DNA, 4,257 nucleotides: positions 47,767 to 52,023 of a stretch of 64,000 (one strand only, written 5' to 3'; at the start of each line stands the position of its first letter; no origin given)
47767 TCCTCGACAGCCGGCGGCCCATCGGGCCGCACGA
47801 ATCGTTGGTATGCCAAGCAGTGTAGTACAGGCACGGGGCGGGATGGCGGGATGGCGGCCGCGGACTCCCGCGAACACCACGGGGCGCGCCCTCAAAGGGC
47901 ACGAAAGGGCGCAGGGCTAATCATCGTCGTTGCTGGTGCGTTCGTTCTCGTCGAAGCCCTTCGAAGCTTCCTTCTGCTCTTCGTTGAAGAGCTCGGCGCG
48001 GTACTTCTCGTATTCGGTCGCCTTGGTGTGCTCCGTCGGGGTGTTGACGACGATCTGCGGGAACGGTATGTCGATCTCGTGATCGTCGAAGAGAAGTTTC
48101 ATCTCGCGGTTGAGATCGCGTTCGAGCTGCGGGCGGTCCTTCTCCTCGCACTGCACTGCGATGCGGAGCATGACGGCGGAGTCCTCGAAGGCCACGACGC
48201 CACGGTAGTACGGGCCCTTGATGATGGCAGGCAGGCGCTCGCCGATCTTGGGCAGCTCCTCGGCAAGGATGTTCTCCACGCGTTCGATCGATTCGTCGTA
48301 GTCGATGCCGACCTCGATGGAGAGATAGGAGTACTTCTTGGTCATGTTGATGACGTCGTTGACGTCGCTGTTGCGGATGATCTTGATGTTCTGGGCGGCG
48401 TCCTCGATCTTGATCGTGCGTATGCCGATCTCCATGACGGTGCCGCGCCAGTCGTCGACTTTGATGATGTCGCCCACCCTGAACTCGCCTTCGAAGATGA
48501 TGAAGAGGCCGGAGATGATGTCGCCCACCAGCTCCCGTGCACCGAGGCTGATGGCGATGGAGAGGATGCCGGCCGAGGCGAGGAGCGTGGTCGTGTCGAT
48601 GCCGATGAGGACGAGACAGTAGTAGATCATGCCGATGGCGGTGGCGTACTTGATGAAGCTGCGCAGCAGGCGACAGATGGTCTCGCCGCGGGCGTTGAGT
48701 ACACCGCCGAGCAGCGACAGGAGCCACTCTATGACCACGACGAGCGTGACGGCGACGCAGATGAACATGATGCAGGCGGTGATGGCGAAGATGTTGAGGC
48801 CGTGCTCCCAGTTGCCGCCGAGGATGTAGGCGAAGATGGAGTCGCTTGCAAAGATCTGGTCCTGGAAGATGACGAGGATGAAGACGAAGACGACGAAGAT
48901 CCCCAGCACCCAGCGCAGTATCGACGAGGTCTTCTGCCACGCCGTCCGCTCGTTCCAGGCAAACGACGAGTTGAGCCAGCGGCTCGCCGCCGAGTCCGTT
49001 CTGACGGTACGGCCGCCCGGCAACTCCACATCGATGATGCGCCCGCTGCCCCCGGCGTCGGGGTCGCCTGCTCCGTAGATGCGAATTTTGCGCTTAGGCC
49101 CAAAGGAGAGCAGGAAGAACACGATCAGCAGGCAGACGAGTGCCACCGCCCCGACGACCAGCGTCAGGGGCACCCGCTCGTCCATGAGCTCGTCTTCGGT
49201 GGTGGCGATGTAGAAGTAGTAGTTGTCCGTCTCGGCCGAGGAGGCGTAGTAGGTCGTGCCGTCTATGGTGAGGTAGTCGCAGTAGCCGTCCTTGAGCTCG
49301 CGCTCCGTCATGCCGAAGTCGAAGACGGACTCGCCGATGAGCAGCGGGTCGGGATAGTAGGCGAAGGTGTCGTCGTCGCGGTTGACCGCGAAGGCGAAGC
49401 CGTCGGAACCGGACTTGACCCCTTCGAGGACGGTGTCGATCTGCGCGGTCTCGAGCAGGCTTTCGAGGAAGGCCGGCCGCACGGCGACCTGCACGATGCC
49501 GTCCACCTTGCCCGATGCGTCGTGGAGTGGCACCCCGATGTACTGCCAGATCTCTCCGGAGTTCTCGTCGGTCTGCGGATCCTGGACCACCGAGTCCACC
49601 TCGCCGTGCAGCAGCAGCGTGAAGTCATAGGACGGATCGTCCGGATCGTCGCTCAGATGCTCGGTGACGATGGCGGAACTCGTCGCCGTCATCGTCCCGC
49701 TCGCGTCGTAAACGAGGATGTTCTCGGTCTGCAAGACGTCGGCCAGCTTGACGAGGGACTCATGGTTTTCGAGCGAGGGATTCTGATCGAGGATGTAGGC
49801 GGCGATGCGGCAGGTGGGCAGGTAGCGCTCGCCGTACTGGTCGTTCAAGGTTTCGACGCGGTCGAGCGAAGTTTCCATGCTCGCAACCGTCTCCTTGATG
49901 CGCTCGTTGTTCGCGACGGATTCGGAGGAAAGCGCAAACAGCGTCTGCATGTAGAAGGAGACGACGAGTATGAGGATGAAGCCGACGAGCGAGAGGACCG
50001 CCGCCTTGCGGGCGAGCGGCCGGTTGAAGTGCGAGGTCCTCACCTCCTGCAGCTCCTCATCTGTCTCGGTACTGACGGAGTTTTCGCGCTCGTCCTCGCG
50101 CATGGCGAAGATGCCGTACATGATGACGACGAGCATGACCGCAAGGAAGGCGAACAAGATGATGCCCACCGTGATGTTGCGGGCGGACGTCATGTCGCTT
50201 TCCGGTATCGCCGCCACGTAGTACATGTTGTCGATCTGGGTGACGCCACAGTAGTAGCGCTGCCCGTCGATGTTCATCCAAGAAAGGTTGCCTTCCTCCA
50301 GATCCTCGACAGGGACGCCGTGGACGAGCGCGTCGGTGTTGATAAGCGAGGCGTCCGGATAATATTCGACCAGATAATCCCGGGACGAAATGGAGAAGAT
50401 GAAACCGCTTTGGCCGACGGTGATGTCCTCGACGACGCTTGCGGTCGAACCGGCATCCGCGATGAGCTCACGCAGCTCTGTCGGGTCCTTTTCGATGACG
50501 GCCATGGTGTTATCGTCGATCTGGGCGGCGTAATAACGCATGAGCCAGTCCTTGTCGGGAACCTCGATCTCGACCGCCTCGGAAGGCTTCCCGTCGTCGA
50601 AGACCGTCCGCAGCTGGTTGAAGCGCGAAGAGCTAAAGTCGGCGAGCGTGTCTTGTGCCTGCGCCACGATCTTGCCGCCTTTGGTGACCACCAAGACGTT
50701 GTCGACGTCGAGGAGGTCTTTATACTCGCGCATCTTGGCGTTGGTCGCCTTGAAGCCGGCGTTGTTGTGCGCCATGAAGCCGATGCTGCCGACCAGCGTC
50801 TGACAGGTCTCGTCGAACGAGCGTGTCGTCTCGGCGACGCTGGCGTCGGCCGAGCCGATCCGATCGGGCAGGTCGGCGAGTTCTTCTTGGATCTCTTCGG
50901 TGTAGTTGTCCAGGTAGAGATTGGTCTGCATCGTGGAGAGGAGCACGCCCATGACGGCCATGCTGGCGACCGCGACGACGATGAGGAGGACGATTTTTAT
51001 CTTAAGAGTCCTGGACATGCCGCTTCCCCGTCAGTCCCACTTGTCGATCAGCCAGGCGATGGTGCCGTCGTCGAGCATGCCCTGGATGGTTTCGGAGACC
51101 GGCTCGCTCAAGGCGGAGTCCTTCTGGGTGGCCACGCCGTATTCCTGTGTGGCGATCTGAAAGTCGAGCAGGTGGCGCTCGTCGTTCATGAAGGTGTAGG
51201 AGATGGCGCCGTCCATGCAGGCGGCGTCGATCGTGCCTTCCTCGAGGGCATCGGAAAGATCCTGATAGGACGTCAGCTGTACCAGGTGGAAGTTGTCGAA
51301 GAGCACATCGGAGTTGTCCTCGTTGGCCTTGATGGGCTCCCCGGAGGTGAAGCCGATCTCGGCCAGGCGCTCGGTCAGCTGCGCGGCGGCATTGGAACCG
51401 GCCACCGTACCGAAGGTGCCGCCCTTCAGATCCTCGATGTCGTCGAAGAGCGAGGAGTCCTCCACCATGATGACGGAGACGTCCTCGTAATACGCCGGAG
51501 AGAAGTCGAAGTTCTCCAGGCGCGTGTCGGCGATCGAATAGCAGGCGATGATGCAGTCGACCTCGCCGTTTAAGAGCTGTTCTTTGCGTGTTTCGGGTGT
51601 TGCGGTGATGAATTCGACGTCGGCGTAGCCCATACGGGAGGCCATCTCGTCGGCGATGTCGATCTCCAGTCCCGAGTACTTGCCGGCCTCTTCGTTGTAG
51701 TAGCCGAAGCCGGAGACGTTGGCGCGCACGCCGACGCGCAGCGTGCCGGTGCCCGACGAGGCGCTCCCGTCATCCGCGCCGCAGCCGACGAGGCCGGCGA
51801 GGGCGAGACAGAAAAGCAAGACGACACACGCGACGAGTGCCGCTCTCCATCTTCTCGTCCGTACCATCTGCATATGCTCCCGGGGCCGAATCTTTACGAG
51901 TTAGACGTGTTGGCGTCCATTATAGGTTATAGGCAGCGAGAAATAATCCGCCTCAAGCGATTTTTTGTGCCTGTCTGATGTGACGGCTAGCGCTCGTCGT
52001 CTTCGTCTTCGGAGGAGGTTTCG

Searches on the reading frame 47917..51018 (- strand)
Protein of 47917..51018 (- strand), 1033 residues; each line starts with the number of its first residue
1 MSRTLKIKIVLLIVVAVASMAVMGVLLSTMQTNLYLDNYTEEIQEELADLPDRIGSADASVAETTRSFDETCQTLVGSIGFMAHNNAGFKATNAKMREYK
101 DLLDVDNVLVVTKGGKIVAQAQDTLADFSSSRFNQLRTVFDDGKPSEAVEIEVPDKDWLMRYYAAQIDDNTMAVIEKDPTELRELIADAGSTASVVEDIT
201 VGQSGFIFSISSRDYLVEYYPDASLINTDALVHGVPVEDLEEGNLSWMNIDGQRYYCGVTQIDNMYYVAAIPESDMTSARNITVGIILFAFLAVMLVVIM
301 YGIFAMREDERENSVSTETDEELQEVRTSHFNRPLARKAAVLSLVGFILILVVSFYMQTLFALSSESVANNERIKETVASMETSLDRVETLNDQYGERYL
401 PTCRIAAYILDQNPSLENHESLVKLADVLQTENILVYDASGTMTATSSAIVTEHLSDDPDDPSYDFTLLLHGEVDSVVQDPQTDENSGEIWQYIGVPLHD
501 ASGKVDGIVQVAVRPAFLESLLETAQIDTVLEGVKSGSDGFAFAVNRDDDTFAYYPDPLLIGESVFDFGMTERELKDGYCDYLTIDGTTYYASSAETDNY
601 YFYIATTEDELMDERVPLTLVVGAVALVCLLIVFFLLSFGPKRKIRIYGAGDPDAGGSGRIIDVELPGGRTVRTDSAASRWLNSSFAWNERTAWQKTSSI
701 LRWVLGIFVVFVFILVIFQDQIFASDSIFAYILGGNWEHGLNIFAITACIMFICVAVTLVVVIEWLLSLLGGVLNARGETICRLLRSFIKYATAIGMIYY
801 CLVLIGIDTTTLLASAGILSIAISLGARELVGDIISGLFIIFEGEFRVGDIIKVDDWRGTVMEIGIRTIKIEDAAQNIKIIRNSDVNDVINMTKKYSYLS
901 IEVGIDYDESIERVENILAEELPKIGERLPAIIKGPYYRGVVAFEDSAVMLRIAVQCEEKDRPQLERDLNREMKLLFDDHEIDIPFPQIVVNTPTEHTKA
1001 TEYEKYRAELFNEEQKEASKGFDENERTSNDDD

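Call 85: search_protein_families(library=pfam, proteins=[window:47917-51018:-], max_evalue=0.00001)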
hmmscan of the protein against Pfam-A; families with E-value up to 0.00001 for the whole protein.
window:47917-51018:- (1033 aa): 3 families
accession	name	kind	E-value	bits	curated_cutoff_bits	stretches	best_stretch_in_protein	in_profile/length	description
PF00924.24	MS_channel_2nd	-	4.9e-14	52.6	20.2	1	830-893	2-67/68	Mechanosensitive ion channel, beta-domain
PF02743.24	dCache_1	-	2.4e-07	31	45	1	409-600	57-233/240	Cache domain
PF21088.3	MS_channel_1st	-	5e-06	26.8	23.1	1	790-827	4-41/42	Mechanosensitive ion channel, transmembrane helices 2/3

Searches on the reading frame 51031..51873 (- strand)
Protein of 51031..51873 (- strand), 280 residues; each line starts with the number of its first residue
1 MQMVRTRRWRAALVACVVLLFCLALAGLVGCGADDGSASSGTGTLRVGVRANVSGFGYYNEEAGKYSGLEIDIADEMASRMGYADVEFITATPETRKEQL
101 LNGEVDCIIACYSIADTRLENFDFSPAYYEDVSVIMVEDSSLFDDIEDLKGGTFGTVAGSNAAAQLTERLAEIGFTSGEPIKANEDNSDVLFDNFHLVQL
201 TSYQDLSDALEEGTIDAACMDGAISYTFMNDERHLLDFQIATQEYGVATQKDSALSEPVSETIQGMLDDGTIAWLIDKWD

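Call 85: search_protein_families(library=pfam, proteins=[window:51031-51873:-], max_evalue=0.00001)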
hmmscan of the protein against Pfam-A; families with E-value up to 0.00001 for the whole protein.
window:51031-51873:- (280 aa): 1 family
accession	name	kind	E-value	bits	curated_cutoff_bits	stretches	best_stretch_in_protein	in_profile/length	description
PF00497.25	SBP_bac_3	-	2.7e-25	89.1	26.4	1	45-279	1-129/132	Bacterial extracellular solute-binding proteins, family 3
